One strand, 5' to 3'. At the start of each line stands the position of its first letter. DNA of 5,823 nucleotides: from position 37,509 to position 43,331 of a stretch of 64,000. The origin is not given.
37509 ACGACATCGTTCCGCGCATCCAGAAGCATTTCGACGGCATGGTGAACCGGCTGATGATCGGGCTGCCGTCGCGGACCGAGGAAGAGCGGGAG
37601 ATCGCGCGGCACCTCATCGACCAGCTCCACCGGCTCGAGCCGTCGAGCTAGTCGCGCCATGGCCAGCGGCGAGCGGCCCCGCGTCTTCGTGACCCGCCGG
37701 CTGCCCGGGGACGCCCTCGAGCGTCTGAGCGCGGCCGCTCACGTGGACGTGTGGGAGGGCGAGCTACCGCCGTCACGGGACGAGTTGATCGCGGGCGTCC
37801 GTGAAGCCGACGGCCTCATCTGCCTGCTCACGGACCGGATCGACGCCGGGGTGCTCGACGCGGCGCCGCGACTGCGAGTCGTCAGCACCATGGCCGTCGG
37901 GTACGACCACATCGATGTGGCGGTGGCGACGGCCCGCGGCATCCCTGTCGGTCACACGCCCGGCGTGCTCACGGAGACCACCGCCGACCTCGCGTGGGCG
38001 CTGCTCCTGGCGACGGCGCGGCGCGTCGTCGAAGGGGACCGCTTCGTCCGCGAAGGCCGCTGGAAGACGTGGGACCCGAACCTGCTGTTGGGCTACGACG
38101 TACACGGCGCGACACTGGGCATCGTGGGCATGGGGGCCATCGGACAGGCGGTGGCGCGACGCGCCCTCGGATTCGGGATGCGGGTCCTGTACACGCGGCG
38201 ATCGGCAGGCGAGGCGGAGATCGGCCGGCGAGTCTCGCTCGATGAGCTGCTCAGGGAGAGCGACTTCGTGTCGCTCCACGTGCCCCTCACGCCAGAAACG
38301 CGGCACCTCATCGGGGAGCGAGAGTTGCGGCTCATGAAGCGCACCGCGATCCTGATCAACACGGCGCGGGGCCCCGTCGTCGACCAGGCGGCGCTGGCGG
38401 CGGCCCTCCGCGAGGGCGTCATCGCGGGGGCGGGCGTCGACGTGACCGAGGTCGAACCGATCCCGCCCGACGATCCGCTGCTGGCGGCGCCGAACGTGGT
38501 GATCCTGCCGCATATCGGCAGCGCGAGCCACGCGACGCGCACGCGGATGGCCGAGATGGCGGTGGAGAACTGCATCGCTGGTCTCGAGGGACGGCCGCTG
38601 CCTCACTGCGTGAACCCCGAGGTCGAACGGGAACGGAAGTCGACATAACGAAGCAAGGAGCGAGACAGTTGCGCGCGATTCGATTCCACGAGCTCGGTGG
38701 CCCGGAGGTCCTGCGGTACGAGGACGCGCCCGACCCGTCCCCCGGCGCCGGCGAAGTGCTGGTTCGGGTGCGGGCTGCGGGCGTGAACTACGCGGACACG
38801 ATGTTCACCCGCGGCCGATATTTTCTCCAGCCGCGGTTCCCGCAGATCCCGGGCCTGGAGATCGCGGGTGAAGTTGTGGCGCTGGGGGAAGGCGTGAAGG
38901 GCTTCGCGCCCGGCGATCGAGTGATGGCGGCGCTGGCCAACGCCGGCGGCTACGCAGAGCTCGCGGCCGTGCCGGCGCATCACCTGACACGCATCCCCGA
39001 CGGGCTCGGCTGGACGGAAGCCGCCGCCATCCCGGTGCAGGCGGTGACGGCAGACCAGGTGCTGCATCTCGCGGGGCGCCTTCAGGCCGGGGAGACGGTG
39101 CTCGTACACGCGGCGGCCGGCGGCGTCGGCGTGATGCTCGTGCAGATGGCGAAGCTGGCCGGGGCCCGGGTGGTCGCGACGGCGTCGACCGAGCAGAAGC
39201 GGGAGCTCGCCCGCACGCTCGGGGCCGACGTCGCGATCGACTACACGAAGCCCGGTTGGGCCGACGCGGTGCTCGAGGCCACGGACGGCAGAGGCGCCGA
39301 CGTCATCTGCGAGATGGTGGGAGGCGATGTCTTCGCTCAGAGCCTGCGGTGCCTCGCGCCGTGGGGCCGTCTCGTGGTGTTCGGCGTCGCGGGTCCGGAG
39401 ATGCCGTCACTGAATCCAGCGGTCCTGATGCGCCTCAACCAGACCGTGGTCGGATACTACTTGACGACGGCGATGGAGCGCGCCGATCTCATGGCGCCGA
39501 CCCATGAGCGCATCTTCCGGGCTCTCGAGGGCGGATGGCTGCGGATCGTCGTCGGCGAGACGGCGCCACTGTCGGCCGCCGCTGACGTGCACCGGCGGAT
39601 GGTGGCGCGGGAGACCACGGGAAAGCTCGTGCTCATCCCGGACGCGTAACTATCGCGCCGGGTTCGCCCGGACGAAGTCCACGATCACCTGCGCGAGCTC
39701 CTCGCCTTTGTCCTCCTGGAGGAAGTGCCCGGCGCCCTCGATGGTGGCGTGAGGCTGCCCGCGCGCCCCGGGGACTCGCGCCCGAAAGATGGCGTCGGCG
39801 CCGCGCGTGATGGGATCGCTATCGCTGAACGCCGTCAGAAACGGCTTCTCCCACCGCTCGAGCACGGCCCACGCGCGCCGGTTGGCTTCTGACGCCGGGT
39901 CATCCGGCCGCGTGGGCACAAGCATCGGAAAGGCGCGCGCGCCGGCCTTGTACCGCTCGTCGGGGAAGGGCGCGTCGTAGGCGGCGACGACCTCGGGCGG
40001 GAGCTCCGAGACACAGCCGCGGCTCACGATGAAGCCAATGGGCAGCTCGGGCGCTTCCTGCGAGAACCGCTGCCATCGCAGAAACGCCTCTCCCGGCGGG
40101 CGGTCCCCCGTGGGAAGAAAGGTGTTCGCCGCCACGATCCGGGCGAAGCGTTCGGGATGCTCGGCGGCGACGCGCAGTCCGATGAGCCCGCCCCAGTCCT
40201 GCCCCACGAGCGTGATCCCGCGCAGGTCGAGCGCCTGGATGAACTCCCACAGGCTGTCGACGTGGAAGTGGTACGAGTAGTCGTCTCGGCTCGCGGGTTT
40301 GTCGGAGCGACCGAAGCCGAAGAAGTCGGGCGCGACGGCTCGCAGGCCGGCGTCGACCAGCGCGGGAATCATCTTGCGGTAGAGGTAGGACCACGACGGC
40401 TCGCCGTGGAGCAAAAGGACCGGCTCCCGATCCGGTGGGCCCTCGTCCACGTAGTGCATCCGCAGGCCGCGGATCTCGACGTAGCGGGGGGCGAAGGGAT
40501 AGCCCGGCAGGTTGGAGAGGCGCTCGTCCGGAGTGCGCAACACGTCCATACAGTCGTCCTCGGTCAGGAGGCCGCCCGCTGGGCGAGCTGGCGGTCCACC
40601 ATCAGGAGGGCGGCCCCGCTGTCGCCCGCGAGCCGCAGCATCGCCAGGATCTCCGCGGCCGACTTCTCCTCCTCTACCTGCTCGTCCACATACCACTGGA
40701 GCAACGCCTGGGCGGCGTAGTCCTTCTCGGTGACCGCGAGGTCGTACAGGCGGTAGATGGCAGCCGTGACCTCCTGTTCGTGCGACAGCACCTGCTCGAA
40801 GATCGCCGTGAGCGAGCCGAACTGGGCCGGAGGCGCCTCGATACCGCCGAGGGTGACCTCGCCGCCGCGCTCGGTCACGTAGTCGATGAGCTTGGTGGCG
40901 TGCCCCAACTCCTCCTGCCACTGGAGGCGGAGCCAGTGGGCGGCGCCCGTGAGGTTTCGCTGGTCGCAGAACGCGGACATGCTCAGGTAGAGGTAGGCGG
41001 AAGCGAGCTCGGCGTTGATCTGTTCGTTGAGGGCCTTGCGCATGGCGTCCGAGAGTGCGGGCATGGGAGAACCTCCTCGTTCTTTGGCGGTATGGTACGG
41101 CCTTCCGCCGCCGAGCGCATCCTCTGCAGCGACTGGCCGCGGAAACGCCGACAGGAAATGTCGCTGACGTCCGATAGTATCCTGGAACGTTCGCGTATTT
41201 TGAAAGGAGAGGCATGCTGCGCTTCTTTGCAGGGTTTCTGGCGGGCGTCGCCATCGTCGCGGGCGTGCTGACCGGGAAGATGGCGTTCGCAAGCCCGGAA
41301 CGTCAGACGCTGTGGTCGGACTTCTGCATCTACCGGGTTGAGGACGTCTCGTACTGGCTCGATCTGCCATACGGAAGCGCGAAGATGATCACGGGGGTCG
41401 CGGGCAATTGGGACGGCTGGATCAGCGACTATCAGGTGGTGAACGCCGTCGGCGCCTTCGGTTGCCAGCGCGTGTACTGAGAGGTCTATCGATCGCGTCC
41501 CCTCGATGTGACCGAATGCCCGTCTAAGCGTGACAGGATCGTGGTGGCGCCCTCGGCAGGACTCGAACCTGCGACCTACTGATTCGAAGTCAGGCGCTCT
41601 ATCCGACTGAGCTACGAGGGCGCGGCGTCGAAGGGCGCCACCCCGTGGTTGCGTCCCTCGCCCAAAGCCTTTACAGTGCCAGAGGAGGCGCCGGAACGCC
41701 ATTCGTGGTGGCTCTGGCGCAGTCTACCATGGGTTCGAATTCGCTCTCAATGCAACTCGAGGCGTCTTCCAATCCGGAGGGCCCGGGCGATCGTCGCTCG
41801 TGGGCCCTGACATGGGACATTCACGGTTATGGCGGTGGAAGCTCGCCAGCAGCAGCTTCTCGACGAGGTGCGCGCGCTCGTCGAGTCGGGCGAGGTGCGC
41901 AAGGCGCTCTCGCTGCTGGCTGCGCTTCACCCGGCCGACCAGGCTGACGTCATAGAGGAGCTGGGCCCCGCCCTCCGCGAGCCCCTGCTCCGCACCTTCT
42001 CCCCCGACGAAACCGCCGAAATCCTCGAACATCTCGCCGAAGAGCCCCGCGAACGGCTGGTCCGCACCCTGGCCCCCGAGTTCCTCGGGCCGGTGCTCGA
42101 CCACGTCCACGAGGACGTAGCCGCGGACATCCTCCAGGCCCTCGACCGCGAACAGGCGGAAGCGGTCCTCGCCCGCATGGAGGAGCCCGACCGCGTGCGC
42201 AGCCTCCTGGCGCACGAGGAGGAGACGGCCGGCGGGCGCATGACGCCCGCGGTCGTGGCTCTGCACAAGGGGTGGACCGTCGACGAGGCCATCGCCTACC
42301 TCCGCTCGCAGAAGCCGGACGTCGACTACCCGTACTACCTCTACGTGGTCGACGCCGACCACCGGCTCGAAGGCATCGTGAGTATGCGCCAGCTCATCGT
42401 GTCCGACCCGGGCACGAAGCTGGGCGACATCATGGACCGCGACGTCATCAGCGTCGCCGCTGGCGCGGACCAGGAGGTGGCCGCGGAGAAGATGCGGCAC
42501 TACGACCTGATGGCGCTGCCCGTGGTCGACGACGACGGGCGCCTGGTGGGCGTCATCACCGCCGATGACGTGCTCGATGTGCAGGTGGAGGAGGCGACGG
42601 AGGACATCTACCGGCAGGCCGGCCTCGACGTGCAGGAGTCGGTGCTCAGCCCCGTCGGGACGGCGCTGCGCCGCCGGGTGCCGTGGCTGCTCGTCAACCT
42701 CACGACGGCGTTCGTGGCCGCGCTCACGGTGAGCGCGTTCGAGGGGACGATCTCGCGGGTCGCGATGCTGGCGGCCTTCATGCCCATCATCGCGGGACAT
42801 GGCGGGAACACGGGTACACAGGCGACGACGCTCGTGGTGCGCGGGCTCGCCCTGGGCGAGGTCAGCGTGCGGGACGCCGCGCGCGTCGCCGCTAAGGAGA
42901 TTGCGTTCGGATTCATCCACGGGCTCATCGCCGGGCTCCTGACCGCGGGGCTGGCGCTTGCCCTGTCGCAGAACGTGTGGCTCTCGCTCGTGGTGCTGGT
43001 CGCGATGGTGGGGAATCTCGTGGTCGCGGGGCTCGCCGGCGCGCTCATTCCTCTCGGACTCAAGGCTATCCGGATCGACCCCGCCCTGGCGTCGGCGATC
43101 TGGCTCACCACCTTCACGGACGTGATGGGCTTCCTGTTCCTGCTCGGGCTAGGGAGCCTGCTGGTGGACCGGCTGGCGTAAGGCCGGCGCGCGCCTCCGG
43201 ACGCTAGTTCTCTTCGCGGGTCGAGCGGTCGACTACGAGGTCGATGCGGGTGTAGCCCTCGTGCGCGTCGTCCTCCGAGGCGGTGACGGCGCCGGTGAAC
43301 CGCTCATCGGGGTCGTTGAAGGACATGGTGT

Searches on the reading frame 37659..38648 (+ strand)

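Call 75: search_protein_families(library=pfam, proteins=[window:37659-38648:+], max_evalue=0.00001)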
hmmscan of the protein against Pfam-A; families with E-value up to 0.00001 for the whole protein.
window:37659-38648:+ (329 aa): 2 families
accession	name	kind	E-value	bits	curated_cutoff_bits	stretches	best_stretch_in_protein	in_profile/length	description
PF02826.25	2-Hacid_dh_C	-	3.2e-67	225.8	25.1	1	114-287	2-178/178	D-isomer specific 2-hydroxyacid dehydrogenase, NAD binding domain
PF00389.36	2-Hacid_dh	-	4.9e-34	117.3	24.6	1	9-319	1-134/134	D-isomer specific 2-hydroxyacid dehydrogenase, catalytic domain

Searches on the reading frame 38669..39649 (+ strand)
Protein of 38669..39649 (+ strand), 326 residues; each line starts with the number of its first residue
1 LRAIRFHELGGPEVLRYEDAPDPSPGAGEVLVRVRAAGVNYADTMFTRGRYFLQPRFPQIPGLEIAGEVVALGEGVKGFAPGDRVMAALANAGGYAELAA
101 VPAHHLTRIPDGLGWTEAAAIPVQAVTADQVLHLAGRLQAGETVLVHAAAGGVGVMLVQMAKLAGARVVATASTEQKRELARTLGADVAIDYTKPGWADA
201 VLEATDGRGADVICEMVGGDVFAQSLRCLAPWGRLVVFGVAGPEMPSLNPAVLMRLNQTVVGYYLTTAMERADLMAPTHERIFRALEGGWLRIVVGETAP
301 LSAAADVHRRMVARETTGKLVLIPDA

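Call 75: search_protein_families(library=pfam, proteins=[window:38669-39649:+], max_evalue=0.00001)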
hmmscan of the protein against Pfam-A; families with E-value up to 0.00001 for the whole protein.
window:38669-39649:+ (326 aa): 3 families
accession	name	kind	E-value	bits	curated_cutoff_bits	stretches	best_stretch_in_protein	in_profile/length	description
PF00107.32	ADH_zinc_N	-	3.6e-33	114.7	31.8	1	152-271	1-120/129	Zinc-binding dehydrogenase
PF13602.12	ADH_zinc_N_2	-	7.1e-22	79.2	27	1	184-322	1-134/134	Zinc-binding dehydrogenase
PF08240.17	ADH_N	-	2.8e-21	76.2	23.5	1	26-111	1-104/104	Alcohol dehydrogenase GroES-like domain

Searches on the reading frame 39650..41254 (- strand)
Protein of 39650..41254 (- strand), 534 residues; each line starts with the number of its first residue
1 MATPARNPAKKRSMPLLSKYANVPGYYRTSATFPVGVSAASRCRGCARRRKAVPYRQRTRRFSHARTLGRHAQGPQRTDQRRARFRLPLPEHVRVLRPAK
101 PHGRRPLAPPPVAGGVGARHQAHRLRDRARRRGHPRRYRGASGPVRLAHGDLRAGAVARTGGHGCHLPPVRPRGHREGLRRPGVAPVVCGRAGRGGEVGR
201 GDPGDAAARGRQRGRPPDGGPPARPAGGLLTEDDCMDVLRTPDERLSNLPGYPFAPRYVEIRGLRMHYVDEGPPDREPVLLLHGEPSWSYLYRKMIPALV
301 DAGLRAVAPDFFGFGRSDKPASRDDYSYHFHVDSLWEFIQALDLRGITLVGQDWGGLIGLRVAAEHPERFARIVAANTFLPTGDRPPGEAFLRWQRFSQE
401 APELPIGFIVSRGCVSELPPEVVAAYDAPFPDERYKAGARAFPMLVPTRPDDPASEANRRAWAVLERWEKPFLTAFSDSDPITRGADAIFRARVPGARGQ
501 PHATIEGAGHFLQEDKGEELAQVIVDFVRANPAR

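Call 75: search_protein_families(library=pfam, proteins=[window:39650-41254:-], max_evalue=0.00001)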
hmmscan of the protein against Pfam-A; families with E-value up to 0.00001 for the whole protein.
window:39650-41254:- (534 aa): 3 families
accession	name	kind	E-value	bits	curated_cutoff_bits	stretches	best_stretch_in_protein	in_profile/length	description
PF00561.26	Abhydrolase_1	-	2.9e-29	102.9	25.8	1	278-483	2-213/245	alpha/beta hydrolase fold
PF12697.13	Abhydrolase_6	-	4.3e-17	63.9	26.3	1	279-522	1-216/217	Alpha/beta hydrolase family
PF12146.15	Hydrolase_4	-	1.6e-10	41.2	27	1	276-487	4-209/239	Serine aminopeptidase, S33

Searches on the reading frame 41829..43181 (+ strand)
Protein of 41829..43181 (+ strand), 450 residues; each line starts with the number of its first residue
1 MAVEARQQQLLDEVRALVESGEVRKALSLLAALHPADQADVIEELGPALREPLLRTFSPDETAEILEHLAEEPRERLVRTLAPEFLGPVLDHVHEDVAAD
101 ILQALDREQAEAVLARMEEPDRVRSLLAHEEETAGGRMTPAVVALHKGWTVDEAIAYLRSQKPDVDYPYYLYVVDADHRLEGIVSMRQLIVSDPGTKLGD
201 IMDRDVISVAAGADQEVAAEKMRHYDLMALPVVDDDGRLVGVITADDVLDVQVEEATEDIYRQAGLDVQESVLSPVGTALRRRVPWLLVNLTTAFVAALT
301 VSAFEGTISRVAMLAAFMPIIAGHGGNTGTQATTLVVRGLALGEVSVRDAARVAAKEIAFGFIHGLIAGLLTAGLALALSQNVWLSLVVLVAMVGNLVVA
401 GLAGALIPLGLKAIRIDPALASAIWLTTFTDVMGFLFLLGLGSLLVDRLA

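Call 75: search_protein_families(library=pfam, proteins=[window:41829-43181:+], max_evalue=0.00001)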
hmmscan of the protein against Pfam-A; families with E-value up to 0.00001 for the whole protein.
window:41829-43181:+ (450 aa): 3 families
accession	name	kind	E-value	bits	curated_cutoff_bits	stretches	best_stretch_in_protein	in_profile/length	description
PF01769.21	MgtE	-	1.9e-30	106.2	27.6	1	318-441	1-125/125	Divalent cation transporter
PF00571.33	CBS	-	6e-22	78.2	24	1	199-252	2-55/57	CBS domain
PF03448.22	MgtE_N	-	1.4e-15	58.1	25.9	1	33-131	1-101/102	MgtE intracellular N domain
